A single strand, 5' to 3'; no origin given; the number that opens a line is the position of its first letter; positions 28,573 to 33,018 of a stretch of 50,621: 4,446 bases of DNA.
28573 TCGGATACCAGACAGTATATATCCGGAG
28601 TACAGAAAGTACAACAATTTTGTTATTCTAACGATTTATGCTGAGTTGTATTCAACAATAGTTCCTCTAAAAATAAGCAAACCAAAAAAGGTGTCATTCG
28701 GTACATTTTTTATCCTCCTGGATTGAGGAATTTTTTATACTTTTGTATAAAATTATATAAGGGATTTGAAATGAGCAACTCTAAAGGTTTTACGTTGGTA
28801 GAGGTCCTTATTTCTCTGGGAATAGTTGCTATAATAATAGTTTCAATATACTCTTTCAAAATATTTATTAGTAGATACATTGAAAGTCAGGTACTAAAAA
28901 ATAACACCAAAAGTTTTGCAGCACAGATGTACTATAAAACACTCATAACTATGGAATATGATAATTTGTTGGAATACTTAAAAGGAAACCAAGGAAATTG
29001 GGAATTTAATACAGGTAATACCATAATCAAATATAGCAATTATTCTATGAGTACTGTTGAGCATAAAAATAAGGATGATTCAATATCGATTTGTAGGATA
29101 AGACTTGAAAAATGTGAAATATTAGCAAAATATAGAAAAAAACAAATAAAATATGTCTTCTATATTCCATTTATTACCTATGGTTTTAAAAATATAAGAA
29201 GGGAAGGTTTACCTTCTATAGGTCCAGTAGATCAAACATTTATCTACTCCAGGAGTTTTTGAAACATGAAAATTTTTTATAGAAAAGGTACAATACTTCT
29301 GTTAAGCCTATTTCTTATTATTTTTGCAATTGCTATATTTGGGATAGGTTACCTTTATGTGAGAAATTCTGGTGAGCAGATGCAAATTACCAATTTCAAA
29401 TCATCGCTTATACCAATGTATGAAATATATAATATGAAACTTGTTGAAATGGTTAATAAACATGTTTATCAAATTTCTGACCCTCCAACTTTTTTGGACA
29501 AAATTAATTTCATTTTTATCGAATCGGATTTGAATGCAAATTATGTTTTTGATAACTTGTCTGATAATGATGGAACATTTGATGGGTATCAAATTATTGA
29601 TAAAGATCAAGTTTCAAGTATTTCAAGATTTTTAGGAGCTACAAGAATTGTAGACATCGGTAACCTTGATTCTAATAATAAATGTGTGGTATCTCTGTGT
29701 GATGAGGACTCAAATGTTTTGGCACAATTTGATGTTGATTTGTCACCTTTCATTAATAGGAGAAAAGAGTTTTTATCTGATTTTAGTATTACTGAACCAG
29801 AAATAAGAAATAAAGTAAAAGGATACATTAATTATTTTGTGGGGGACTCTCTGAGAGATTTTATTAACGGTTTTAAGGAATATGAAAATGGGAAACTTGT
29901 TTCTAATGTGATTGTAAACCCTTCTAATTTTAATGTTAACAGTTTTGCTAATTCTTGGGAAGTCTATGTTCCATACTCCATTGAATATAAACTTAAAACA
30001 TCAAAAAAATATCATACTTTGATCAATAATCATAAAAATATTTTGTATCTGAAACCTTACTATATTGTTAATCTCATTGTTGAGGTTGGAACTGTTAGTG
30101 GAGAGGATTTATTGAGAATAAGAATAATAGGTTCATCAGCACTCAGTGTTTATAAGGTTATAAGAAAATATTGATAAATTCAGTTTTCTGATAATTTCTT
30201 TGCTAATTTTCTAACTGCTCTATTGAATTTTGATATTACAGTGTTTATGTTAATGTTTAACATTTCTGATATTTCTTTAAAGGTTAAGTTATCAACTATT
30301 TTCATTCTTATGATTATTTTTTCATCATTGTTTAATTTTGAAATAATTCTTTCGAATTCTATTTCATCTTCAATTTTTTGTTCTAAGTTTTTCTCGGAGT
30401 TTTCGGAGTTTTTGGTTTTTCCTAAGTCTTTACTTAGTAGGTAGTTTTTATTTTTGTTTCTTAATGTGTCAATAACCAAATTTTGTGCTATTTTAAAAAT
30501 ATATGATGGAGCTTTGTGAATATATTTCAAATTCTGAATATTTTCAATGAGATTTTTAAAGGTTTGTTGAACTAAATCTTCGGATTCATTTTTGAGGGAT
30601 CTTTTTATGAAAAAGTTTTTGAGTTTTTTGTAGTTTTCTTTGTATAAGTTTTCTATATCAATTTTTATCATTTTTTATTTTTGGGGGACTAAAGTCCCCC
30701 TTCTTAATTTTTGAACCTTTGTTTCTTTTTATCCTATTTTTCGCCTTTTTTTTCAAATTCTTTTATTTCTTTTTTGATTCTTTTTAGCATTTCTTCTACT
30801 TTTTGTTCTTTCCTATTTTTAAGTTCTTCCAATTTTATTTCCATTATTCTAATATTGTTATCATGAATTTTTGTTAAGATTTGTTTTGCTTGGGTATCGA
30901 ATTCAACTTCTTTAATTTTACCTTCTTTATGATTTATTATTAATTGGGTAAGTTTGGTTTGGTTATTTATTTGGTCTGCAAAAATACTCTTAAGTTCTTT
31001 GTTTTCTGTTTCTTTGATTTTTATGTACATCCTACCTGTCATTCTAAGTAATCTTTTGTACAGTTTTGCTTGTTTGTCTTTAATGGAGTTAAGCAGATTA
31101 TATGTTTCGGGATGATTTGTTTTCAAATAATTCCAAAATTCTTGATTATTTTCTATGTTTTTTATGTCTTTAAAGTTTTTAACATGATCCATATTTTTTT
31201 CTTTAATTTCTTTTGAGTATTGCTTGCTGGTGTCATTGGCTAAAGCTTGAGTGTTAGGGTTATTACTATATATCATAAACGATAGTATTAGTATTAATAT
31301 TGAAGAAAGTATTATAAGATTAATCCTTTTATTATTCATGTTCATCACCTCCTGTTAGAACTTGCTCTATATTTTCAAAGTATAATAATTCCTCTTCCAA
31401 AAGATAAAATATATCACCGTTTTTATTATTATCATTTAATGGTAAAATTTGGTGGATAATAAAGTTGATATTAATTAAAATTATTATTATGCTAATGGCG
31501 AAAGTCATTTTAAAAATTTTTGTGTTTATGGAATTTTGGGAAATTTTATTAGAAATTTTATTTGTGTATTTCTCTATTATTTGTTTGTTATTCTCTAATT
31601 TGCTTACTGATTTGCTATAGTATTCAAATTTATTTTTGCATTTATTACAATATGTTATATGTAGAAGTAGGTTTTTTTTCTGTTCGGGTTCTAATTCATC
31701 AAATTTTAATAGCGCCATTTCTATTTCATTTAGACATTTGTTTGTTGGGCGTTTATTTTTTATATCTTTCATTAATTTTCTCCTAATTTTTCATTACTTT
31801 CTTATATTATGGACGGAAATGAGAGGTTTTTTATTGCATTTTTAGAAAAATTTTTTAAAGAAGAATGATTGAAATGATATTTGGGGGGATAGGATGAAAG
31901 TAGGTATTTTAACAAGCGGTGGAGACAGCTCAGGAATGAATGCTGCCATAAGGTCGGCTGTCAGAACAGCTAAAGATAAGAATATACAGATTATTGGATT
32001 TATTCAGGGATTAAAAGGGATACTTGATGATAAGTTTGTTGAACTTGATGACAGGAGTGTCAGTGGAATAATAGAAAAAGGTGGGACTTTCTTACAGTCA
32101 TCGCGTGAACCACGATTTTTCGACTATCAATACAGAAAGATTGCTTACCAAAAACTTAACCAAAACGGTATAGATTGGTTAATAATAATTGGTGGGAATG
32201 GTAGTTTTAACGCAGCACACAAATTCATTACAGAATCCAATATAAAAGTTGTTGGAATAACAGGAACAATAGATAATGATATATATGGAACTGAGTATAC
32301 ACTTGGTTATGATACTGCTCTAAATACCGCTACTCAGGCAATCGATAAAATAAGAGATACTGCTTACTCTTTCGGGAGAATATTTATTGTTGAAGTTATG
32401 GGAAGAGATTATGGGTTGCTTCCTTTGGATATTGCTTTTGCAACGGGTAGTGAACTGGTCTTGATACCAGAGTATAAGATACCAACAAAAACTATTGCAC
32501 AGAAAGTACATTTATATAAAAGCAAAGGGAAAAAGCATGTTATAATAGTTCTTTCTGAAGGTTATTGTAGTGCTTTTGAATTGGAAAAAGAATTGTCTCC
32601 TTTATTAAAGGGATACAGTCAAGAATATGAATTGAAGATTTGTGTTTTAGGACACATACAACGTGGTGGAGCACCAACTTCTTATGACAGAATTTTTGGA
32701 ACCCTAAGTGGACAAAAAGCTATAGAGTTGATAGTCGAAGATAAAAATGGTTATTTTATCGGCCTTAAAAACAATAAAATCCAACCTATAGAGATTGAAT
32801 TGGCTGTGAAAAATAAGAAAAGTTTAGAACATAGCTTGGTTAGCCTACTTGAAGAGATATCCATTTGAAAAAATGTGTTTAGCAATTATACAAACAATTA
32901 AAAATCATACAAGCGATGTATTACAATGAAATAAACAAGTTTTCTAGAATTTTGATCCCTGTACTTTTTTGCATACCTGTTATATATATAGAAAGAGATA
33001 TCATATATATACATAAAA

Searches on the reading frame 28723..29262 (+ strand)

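Call 18: search_protein_families(library=pfam, proteins=[window:28723-29262:+], max_evalue=0.000001)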
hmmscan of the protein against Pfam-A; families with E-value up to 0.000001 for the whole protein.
window:28723-29262:+ (179 aa): 1 family
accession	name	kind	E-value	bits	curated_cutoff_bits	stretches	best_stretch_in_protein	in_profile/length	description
PF07963.17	N_methyl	-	1.9e-08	33.9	21.2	1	17-43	1-27/27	Prokaryotic N-terminal methylation motif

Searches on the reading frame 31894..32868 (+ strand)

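Call 18: search_protein_families(library=pfam, proteins=[window:31894-32868:+], max_evalue=0.000001)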
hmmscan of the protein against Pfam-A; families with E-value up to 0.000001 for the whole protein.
window:31894-32868:+ (324 aa): 1 family
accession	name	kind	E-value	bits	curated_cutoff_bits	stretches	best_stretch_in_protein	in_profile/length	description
PF00365.25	PFK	-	3.7e-94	315.6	30.9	1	2-280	1-277/277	Phosphofructokinase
